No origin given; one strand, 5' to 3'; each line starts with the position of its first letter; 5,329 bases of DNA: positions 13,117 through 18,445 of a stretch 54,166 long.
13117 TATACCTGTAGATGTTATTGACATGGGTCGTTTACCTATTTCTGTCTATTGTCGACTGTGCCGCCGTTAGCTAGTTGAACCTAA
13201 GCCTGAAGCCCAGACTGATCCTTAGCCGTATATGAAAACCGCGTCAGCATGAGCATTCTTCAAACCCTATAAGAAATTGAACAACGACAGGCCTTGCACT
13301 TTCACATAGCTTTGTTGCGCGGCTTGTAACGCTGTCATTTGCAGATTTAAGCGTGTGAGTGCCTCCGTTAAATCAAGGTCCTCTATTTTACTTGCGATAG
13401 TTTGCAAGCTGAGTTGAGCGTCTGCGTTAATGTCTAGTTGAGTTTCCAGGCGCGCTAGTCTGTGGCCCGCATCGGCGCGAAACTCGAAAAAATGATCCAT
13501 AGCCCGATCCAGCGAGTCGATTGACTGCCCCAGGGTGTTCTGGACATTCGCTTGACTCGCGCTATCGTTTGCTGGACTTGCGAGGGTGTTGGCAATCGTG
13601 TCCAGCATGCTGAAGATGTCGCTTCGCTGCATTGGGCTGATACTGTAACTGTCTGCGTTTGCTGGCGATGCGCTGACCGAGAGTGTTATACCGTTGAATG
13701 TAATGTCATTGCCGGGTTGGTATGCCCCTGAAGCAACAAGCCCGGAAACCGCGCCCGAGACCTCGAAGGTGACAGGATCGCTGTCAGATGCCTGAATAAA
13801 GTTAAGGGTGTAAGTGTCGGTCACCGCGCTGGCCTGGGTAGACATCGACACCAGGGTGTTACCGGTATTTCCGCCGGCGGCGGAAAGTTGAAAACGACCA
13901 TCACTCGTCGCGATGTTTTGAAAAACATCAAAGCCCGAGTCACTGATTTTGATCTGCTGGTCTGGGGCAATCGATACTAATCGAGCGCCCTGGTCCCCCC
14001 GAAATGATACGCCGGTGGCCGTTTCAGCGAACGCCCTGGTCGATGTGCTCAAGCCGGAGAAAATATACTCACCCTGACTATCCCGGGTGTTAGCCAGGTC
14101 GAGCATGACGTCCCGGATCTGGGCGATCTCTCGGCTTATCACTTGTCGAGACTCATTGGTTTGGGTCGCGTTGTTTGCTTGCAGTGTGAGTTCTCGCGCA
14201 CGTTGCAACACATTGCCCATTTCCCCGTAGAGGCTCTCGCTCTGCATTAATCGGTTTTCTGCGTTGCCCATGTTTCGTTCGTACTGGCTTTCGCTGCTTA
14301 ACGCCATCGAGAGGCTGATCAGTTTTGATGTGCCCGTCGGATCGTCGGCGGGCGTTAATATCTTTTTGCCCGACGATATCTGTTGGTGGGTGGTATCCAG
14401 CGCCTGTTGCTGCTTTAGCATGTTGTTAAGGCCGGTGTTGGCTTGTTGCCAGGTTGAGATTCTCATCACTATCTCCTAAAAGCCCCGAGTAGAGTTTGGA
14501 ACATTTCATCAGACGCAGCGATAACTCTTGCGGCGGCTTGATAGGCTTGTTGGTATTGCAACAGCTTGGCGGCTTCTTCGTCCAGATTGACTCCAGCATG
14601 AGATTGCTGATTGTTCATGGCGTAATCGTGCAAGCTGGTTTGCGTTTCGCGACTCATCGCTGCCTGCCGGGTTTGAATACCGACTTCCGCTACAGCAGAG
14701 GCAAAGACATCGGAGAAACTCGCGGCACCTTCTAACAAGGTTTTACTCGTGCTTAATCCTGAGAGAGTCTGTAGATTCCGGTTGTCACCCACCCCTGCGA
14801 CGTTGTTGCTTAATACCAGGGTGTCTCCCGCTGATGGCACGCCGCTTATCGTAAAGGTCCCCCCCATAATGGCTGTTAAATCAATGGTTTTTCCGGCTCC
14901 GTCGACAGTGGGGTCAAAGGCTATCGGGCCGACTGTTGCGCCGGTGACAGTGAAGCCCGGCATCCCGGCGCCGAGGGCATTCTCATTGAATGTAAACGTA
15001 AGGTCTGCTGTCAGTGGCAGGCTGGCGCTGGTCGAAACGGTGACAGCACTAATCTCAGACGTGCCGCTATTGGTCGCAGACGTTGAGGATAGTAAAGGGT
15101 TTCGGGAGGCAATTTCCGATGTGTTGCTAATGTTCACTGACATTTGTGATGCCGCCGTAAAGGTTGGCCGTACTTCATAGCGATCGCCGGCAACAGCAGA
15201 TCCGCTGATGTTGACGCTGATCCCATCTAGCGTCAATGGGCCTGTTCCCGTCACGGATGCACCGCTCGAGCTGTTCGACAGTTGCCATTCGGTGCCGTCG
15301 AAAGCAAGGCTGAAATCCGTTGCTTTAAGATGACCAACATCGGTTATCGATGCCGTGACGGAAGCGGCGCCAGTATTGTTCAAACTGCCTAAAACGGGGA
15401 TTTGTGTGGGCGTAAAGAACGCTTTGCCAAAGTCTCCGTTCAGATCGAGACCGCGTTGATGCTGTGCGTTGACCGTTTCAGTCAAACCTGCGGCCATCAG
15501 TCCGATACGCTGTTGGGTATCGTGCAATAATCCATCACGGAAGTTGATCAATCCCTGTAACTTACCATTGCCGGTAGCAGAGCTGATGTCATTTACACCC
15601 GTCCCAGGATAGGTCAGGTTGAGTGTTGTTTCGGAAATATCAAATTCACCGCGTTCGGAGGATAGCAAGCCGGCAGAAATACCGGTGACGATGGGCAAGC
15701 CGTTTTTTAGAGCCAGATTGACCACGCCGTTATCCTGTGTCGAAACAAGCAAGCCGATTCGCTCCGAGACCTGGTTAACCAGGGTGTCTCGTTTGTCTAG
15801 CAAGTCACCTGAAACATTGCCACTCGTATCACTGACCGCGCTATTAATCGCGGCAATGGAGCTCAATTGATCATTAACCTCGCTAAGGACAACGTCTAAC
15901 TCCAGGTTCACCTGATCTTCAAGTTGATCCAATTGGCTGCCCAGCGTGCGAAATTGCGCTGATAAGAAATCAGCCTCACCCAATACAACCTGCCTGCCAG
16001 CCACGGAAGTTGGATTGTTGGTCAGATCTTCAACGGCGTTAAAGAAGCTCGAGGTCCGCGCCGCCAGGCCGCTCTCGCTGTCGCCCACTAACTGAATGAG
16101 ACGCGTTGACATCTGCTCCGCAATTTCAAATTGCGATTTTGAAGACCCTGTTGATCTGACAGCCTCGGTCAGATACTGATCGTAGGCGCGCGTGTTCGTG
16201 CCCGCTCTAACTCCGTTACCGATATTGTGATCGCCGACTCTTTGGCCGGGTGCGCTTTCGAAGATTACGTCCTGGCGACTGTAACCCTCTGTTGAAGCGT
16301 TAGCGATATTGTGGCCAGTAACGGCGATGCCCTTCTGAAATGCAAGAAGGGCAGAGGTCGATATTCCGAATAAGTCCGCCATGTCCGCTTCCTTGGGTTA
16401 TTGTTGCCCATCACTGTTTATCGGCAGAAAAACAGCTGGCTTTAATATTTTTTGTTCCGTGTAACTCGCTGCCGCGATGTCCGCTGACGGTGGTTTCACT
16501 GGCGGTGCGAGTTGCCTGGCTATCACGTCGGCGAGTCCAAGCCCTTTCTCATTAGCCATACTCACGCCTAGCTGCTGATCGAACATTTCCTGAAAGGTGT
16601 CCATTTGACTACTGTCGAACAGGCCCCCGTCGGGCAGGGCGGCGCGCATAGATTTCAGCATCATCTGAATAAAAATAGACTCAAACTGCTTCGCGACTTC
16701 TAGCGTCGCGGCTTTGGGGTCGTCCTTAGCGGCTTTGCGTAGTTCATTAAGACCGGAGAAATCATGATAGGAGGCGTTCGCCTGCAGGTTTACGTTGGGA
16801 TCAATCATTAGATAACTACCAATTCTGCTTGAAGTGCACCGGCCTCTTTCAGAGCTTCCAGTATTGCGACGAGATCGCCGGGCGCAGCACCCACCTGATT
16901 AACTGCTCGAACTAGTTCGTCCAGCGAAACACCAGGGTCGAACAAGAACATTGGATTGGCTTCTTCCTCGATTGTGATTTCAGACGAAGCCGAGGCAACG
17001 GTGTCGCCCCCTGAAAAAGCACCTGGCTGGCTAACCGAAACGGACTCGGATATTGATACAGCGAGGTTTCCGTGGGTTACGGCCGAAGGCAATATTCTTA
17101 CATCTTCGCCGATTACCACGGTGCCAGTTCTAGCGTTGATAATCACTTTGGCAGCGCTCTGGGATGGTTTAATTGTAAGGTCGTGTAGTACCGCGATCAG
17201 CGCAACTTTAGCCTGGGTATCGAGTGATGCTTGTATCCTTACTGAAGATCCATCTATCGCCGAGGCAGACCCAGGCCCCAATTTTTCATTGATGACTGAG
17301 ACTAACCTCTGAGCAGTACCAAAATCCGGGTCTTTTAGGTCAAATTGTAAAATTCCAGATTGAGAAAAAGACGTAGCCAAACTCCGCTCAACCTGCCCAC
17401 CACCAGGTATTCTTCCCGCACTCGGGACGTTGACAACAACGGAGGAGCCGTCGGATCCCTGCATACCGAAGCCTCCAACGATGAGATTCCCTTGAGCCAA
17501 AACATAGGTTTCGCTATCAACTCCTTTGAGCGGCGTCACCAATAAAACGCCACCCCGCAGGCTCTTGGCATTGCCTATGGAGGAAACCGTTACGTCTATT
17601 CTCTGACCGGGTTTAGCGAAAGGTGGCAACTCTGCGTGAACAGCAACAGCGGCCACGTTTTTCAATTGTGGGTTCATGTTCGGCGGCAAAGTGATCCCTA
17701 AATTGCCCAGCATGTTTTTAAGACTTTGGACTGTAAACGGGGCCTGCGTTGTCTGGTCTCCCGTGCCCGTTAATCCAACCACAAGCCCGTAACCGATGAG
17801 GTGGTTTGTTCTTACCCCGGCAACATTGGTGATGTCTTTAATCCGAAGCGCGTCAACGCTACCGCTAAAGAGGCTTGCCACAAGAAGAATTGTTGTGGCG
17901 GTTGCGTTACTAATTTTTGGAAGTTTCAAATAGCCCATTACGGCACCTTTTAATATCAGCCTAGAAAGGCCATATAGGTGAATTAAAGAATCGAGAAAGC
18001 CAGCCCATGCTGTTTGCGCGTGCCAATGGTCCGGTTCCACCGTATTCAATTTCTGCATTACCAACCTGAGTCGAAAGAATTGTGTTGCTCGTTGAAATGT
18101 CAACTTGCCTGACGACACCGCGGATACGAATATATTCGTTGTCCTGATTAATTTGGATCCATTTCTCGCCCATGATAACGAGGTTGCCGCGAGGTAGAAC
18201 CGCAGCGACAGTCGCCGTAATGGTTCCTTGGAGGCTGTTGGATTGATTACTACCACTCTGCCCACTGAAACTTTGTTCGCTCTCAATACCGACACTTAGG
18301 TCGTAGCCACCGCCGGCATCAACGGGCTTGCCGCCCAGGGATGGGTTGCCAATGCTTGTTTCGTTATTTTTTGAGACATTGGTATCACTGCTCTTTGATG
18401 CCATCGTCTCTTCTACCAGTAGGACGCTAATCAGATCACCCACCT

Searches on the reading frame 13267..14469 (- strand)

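Call 33: search_protein_families(library=pfam, proteins=[window:13267-14469:-], max_evalue=0.0001)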
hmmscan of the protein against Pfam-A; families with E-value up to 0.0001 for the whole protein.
window:13267-14469:- (400 aa): 2 families
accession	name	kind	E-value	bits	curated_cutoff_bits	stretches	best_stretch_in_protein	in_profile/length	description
PF00669.25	Flagellin_N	-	2.2e-19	70.3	26.6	1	4-141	1-138/139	Bacterial flagellin N-terminal helical region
PF00700.27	Flagellin_C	-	3.8e-06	27.6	23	1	318-400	2-86/86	Bacterial flagellin C-terminal helical region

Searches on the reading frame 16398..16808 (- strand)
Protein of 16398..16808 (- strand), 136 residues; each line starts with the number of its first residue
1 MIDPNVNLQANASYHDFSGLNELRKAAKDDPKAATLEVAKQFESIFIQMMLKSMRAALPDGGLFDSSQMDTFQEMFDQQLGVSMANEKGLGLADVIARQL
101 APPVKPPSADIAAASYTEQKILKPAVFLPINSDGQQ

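Call 33: search_protein_families(library=pfam, proteins=[window:16398-16808:-], max_evalue=0.0001)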
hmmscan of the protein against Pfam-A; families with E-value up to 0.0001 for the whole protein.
window:16398-16808:- (136 aa): 1 family
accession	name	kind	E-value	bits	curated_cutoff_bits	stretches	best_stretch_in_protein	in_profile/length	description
PF10135.14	Rod-binding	-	5.5e-18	65.7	25.1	1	52-99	1-51/51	Rod binding protein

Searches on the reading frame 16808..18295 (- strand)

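Call 33: search_protein_families(library=pfam, proteins=[window:16808-18295:-], max_evalue=0.0001)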
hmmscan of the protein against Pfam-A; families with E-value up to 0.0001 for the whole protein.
window:16808-18295:- (495 aa): 1 family
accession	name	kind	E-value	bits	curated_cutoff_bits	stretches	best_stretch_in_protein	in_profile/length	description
PF02119.21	FlgI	-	1e-135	452.5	25.3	1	151-494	1-343/343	Flagellar P-ring protein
